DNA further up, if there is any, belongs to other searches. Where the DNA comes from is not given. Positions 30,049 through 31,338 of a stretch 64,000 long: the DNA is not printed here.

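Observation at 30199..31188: Catalytically degenerate PilB/GspE-like protein coupled to a glycosyltransferase operon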

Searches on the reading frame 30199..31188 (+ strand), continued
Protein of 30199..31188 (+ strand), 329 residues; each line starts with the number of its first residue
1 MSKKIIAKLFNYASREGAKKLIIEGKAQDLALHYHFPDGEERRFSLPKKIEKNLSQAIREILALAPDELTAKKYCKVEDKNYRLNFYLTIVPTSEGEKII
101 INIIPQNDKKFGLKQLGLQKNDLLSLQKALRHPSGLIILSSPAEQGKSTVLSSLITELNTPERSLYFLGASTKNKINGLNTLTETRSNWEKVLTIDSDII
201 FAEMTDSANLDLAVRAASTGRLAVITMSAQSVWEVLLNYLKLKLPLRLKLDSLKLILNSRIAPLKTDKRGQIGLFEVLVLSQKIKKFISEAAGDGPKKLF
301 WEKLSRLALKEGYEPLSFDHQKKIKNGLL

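Call 21: find_encoding_contigs(protein=P0102, flank=8000, max_places=3)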
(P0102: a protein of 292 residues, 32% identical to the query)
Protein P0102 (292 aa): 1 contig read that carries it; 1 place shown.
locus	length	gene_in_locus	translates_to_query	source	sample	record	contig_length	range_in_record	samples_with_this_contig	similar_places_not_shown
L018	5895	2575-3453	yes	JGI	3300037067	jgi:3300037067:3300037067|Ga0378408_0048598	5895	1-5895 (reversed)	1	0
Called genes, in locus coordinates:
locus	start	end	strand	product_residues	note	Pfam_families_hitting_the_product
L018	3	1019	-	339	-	?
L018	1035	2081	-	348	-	PF10555:MraY_sig1 (faint), PF00953:Glycos_transf_4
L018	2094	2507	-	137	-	-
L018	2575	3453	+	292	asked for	PF00437:T2SSE, PF13173:AAA_14 (weak)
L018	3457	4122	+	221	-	PF00535:Glycos_transf_2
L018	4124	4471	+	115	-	PF10066:DUF2304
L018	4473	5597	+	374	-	PF00534:Glycos_transf_1, PF13692:Glyco_trans_1_4, PF13524:Glyco_trans_1_2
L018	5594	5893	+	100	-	?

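Call 22: find_encoding_contigs(protein=P0100, flank=8000, max_places=3)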
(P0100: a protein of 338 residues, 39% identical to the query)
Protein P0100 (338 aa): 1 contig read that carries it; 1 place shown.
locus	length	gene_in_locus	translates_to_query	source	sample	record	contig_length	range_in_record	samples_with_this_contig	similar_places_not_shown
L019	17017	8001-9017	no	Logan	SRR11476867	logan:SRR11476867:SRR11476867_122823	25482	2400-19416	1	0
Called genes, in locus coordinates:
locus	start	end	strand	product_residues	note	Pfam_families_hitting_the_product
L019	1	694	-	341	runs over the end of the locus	PF01565:FAD_binding_4, PF02873:MurB_C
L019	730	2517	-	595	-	PF00664:ABC_membrane, PF00005:ABC_tran, PF02463:SMC_N (faint)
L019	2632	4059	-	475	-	PF01225:Mur_ligase, PF08245:Mur_ligase_M, PF02875:Mur_ligase_C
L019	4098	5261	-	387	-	PF03033:Glyco_transf_28, PF04101:Glyco_tran_28_C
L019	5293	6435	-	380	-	PF01098:FTSW_RODA_SPOVE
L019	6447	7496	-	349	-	PF00953:Glycos_transf_4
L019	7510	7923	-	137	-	-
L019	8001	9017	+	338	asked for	PF00437:T2SSE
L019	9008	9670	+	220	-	PF00535:Glycos_transf_2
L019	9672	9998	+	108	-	PF10066:DUF2304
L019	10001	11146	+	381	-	PF13439:Glyco_transf_4 (faint), PF20706:GT4-conflict, PF00534:Glycos_transf_1, PF13692:Glyco_trans_1_4, PF13524:Glyco_trans_1_2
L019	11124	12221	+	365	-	PF13439:Glyco_transf_4, PF13579:Glyco_trans_4_4, PF00534:Glycos_transf_1, PF13692:Glyco_trans_1_4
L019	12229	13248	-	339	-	PF01073:3Beta_HSD, PF01370:Epimerase, PF07993:NAD_binding_4 (faint), PF16363:GDP_Man_Dehyd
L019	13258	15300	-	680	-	PF00082:Peptidase_S8, PF13517:FG-GAP_3 (faint), PF01839:FG-GAP (faint)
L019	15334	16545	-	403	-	PF13439:Glyco_transf_4, PF20706:GT4-conflict (weak), PF00534:Glycos_transf_1, PF13692:Glyco_trans_1_4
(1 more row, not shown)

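Call 24: find_encoding_contigs(protein=P0103, flank=8000, max_places=2)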
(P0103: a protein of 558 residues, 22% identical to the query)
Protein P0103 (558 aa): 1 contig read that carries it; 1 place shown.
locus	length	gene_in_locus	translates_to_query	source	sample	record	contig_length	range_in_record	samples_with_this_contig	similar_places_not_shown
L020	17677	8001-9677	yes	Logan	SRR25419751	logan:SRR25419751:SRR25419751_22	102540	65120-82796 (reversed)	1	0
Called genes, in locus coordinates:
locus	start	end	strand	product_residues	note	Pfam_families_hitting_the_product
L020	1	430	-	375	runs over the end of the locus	PF13167:GTP-bdg_N, PF16360:GTP-bdg_M, PF03193:RsgA_GTPase (faint), PF01926:MMR_HSR1, PF02421:FeoB_N (weak)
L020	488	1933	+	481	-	-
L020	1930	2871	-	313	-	PF02729:OTCace_N, PF00185:OTCace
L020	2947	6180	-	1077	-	PF25596:CPSase_L_D1, PF02786:CPSase_L_D2, PF02787:CPSase_L_D3, PF25596:CPSase_L_D1, PF02222:ATP-grasp (weak), PF02786:CPSase_L_D2, PF15632:ATPgrasp_Ter (weak), PF02142:MGS, +2 more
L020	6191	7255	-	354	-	PF00988:CPSase_sm_chain, PF00117:GATase, PF07722:Peptidase_C26 (faint)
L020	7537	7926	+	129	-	PF00072:Response_reg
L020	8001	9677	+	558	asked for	PF05157:MshEN, PF00437:T2SSE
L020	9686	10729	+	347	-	PF00482:T2SSF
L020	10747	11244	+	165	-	PF07963:N_methyl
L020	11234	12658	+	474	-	-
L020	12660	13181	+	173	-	-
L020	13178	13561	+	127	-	-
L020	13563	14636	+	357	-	PF13399:LytR_C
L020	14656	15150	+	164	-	PF07963:N_methyl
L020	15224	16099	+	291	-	PF01545:Cation_efflux, PF16916:ZT_dimer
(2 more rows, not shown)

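Call 30: predict_structure(alignment_id=A2)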
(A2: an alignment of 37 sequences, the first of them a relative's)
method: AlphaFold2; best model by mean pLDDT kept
length: 329 residues; sequences in the alignment: 37
mean_pLDDT: 85.2   pTM: 0.68
mean pLDDT of the five models: 85.2, 85.2, 84.3, 84.2, 83.9
residues with pLDDT >= 90: 144; 70-90: 153; 50-70: 28; < 50: 4
segments of 3 or more residues with pLDDT < 50: 107-109
pLDDT, mean of each block of 10 residues (from residue 1): 80 87 87 89 88 78 71 75 79 82 65 85 94 96 83 87 84 60 88 89 85 94 94 94 93 96 76 94 94 67 94 94 91
secondary structure, 60 per line:
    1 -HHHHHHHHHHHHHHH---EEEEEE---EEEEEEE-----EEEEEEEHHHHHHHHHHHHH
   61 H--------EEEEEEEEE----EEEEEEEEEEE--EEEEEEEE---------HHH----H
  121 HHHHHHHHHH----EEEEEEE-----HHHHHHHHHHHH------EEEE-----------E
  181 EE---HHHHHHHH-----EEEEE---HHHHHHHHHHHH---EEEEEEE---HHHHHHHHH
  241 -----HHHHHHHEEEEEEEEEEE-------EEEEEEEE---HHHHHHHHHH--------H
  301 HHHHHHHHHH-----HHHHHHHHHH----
elements in order: H2-16 E20-25 E29-35 E41-47 H48-61 E70-78 E83-93 E96-103 H120-130 E135-141 H147-158 E165-168 E180-182 H186-193 E199-203 H207-218 E222-228 H232-240 H246-252 E253-263 E271-278 H282-291 H300-310 H316-325

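Call 32: search_protein_representatives(alignment_id=A2)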
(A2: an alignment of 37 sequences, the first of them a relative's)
Query: 37 sequences, 337 profile positions. Proteins with E-value up to 0.001 (for the whole library): 28175; up to 1e-10: 16335; up to 1e-30: 2189. The best 150 are listed.
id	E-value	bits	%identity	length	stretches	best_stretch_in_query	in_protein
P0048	3.3e-134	463.6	-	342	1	1-337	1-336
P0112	5.8e-128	443.0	-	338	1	1-337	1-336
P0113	1.3e-124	432.0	-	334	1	1-337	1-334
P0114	1.9e-124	431.5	-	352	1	1-337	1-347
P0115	2.2e-120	418.1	-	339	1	1-337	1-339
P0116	1.6e-118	412.0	-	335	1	1-337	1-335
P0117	2.9e-118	411.1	-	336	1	1-337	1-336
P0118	3.2e-118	411.0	-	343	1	1-337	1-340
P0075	7.4e-117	406.5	-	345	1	1-337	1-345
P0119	1.0e-116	406.1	-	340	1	1-337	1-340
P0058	3.0e-116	404.5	-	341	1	1-337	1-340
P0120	7.9e-116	403.2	-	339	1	1-332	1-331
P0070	1.0e-115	402.8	-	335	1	1-337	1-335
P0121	3.4e-115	401.1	-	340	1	1-337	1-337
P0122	1.1e-113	396.1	-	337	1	1-337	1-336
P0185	1.7e-45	171.9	-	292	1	1-285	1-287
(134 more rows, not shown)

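Call 34: fold_search(model_id=the predicted structure, library=pdb)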
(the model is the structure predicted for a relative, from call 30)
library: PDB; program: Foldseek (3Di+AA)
matches with E <= 10: 1802; with E <= 0.001: 205
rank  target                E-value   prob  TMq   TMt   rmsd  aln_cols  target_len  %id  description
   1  1p9w                  7.9e-27  1.00  0.58  0.50  13.7       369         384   19  Crystal Structure of Vibrio cholerae putative NTPase EpsE (released 2003-10-14)
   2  5oiu_C                7.2e-26  1.00  0.58  0.50  14.7       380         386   18  Crystal structure of PilF type IV pilus assembly ATPase from Thermus thermophilus (released 2018-08-08)
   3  1p9r                  1.0e-25  1.00  0.59  0.52  13.7       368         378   19  Crystal Structure of Vibrio cholerae putative NTPase EpsE (released 2003-10-14)
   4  5tsh_C                3.0e-25  1.00  0.60  0.52  13.6       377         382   18  PilB from Geobacter metallireducens bound to AMP-PNP (released 2017-05-17)
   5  5tsh_E                3.4e-25  1.00  0.60  0.52  12.2       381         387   17  PilB from Geobacter metallireducens bound to AMP-PNP (released 2017-05-17)
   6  4pht_C                4.1e-25  1.00  0.59  0.45  13.3       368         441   19  ATPase GspE in complex with the cytoplasmic domain of GspL from the Vibrio vulnificus type II Secretion system (released 2014-11-26)
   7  4pht_A                6.2e-25  1.00  0.59  0.45  13.3       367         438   19  ATPase GspE in complex with the cytoplasmic domain of GspL from the Vibrio vulnificus type II Secretion system (released 2014-11-26)
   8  5oiu_B                6.2e-25  1.00  0.58  0.50  12.9       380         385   18  Crystal structure of PilF type IV pilus assembly ATPase from Thermus thermophilus (released 2018-08-08)
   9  5tsh_D                7.9e-25  1.00  0.60  0.53  13.7       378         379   17  PilB from Geobacter metallireducens bound to AMP-PNP (released 2017-05-17)
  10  4pht_B                7.9e-25  1.00  0.59  0.44  13.4       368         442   19  ATPase GspE in complex with the cytoplasmic domain of GspL from the Vibrio vulnificus type II Secretion system (released 2014-11-26)
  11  5it5_A                1.6e-24  1.00  0.59  0.51  13.3       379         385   18  Thermus thermophilus PilB core ATPase region (released 2016-10-19)
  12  5zfr_B                1.6e-24  1.00  0.59  0.51  11.6       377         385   18  Crystal structure of PilB, an extension ATPase motor of Type IV pilus, from Geobacter sulfurreducens (released 2018-09-19)
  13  5tsh_A                1.7e-24  1.00  0.60  0.53  13.8       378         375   17  PilB from Geobacter metallireducens bound to AMP-PNP (released 2017-05-17)
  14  5tsh_F                1.7e-24  1.00  0.60  0.52  12.3       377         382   18  PilB from Geobacter metallireducens bound to AMP-PNP (released 2017-05-17)
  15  5tsg_B                2.0e-24  1.00  0.60  0.52  13.0       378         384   17  PilB from Geobacter metallireducens bound to ADP (released 2017-05-17)
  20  5tsh_B                1.8e-23  1.00  0.60  0.53  13.9       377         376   18  PilB from Geobacter metallireducens bound to AMP-PNP (released 2017-05-17)
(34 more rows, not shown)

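Call 38: find_homologous_proteins(query=A4, max_evalue=1e-40)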
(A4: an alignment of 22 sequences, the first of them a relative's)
Query A4 (22 sequences) (389 aa, profile of the alignment): 29 proteins with E <= 1e-40 among 8000 candidates.
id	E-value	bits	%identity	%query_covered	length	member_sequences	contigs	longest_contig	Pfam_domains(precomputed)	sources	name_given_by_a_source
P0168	1.6e-114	401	100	100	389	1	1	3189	PF00437.27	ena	-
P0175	4.2e-109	383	30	76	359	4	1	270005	PF00437.27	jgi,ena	-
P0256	8.4e-95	336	52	100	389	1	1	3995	PF00437.27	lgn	-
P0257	2.2e-82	295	29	92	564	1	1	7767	PF05157.21,PF00437.27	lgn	-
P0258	1.3e-80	289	26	94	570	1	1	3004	PF05157.21,PF00437.27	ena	-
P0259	2.9e-80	288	29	86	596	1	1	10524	PF05157.21,PF00437.27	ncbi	ncbi:MAG: ATPase, T2SS/T4P/T4SS family [bacterium]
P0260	3.5e-80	288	27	94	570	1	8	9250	PF05157.21,PF00437.27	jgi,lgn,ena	-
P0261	3.5e-80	288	27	94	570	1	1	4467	PF05157.21,PF00437.27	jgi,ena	-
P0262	3.5e-80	288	27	94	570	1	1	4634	PF05157.21,PF00437.27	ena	-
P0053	1.5e-79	286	26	96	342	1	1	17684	PF00437.27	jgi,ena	-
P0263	8.3e-79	283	29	86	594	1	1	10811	PF05157.21,PF00437.27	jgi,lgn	-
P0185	9.6e-76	273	26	69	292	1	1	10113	PF13173.13,PF00437.27,PF25199.2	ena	-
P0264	3.8e-73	265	27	97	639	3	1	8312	PF05157.21,PF00437.27,PF12773.14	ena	-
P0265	1.1e-69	253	30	74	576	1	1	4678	PF05157.21,PF00437.27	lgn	-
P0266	1.1e-69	253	28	94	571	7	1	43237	PF05157.21,PF00437.27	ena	-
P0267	4.8e-69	251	26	97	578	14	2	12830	PF05157.21,PF00437.27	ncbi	ncbi:MAG: GspE/PulE family protein [Anaerohalosphaeraceae bacterium]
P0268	7.0e-69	251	27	92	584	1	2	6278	PF05157.21,PF00437.27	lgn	-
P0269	5.9e-68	248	25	93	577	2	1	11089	PF05157.21,PF00437.27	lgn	-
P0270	8.0e-66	241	29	73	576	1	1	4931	PF05157.21,PF00437.27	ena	-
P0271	1.4e-65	240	30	73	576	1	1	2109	PF05157.21,PF00437.27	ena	-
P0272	5.8e-65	238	29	73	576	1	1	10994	PF05157.21,PF00437.27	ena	-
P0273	1.1e-64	237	25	97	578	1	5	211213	PF05157.21,PF00437.27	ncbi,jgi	-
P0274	2.2e-62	229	26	97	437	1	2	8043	PF00437.27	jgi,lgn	jgi:type II secretory ATPase GspE/PulE/Tfp pilus assembly ATPase PilB-like protein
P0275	2.6e-59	219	31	67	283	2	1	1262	PF00437.27,PF20720.4,PF13191.13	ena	-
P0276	4.6e-58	215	24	73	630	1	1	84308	PF00437.27,PF00582.33,PF13191.13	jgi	jgi:type IV pilus assembly protein PilB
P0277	3.5e-57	212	24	76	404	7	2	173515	PF00437.27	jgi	jgi:general secretion pathway protein E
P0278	4.7e-57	212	25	76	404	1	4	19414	PF00437.27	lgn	-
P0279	1.3e-52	197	24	69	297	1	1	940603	PF00437.27,PF13191.13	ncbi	-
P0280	1.8e-52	197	23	76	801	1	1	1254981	PF05157.21,PF00437.27,PF01590.33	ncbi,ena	-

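Call 39: find_encoding_contigs(protein=P0256, flank=8000, max_places=2)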
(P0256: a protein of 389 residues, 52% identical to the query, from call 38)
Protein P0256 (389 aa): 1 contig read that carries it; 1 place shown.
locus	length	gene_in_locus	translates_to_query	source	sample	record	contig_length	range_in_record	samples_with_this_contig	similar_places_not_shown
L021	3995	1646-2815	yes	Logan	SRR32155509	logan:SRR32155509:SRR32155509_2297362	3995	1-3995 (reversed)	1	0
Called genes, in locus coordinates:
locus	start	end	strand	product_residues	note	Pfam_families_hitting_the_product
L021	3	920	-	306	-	?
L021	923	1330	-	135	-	-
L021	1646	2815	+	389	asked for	PF00437:T2SSE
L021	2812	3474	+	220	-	PF00535:Glycos_transf_2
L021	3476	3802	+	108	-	PF10066:DUF2304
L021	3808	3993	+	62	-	?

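Call 40: find_encoding_contigs(protein=P0185, flank=8000, max_places=2)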
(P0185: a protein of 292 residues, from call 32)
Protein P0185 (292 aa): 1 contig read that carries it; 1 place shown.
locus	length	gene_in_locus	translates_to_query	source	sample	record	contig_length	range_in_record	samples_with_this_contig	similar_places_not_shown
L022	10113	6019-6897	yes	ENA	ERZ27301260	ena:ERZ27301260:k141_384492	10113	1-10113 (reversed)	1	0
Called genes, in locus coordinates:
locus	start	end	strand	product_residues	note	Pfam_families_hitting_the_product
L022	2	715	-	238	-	?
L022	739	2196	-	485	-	PF01225:Mur_ligase, PF08245:Mur_ligase_M, PF02875:Mur_ligase_C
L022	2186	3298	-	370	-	PF03033:Glyco_transf_28, PF04101:Glyco_tran_28_C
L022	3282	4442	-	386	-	PF01098:FTSW_RODA_SPOVE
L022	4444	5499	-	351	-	PF10555:MraY_sig1 (weak), PF00953:Glycos_transf_4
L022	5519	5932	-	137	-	-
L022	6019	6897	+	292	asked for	PF00437:T2SSE, PF25199:nSTAND_NTPase5 (weak), PF13173:AAA_14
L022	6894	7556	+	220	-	PF00535:Glycos_transf_2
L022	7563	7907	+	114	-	PF10066:DUF2304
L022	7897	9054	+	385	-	PF00534:Glycos_transf_1, PF13692:Glyco_trans_1_4, PF13524:Glyco_trans_1_2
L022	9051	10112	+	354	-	?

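Call 41: find_encoding_contigs(protein=P0279, flank=8000, max_places=2)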
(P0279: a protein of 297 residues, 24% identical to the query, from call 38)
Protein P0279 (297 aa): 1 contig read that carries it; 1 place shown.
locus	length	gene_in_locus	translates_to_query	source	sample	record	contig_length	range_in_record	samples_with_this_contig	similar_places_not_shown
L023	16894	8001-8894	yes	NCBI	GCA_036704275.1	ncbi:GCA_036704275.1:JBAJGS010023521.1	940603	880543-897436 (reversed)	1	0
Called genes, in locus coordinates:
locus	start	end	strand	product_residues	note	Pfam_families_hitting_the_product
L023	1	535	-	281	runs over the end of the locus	-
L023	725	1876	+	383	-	PF07787:TMEM43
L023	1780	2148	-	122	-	-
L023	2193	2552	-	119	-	-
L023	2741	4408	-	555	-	PF02463:SMC_N (faint), PF00005:ABC_tran, PF13304:AAA_21 (faint), PF13401:AAA_22 (faint), PF13476:AAA_23 (faint), PF13555:AAA_29 (faint), PF12848:ABC_tran_Xtn, PF00005:ABC_tran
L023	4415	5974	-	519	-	PF00117:GATase, PF07722:Peptidase_C26 (weak), PF02540:NAD_synthase (weak), PF00958:GMP_synt_C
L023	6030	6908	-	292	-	PF02698:DUF218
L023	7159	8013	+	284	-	PF05157:MshEN, PF00437:T2SSE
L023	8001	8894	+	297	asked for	PF00437:T2SSE, PF13191:AAA_16 (faint)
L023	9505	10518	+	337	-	PF00437:T2SSE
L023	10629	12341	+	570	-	PF05157:MshEN, PF00437:T2SSE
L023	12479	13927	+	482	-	PF28597:T2SSF_N, PF00482:T2SSF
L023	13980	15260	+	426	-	PF07963:N_methyl (weak)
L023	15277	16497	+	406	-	PF07963:N_methyl (weak)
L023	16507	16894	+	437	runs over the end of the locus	-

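Call 70: search_protein_families(library=ncbifam, proteins=[window:30199-31188:+], max_evalue=0.00001)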
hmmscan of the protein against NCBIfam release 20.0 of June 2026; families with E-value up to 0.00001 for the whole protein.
window:30199-31188:+ (329 aa): 6 families
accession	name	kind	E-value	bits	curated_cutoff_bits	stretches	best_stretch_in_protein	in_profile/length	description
NF007755.0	PRK10436.1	equivalog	4.8e-23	81.5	617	1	76-261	161-354/465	type II secretion system protein GspE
TIGR02538.1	type_IV_pilB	equivalog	1.8e-20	73.1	675.65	1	5-262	184-452/564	type IV-A pilus assembly ATPase PilB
TIGR02533.1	type_II_gspE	equivalog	2.7e-19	69.2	630.25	1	4-228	111-345/486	type II secretion system ATPase GspE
NF053534.1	T4PilAsmATPsTfpB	equivalog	4.5e-15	55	850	1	82-232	284-442/584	type IV pilus assembly ATPase TfpB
TIGR01420.1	pilT_fam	subfamily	7.4e-12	45.1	319.1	1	88-291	82-296/343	PilT/PilU family type 4a pilus ATPase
NF041000.1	ATPase_ComGA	equivalog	9.6e-11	41.2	300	1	75-160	71-154/267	competence type IV pilus ATPase ComGA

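Call 71: find_encoding_contigs(protein=P0001, flank=1000, max_places=2)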
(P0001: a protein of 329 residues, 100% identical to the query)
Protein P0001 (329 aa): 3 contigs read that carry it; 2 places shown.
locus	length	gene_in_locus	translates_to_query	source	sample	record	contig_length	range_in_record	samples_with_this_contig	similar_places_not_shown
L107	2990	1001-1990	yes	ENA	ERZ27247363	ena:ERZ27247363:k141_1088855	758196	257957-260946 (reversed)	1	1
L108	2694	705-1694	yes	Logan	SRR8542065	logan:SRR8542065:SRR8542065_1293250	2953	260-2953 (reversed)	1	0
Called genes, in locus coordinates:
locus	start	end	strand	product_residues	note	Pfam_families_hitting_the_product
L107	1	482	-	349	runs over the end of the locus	PF00953:Glycos_transf_4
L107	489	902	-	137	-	-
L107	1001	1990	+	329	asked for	PF00437:T2SSE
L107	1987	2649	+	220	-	PF00535:Glycos_transf_2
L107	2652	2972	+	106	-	PF10066:DUF2304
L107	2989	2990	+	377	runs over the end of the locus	PF13439:Glyco_transf_4 (weak), PF20706:GT4-conflict, PF00534:Glycos_transf_1, PF13692:Glyco_trans_1_4, PF13524:Glyco_trans_1_2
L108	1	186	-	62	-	?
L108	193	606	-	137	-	-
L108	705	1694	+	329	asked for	PF00437:T2SSE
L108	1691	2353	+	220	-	PF00535:Glycos_transf_2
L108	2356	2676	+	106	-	PF10066:DUF2304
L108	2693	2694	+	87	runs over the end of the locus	?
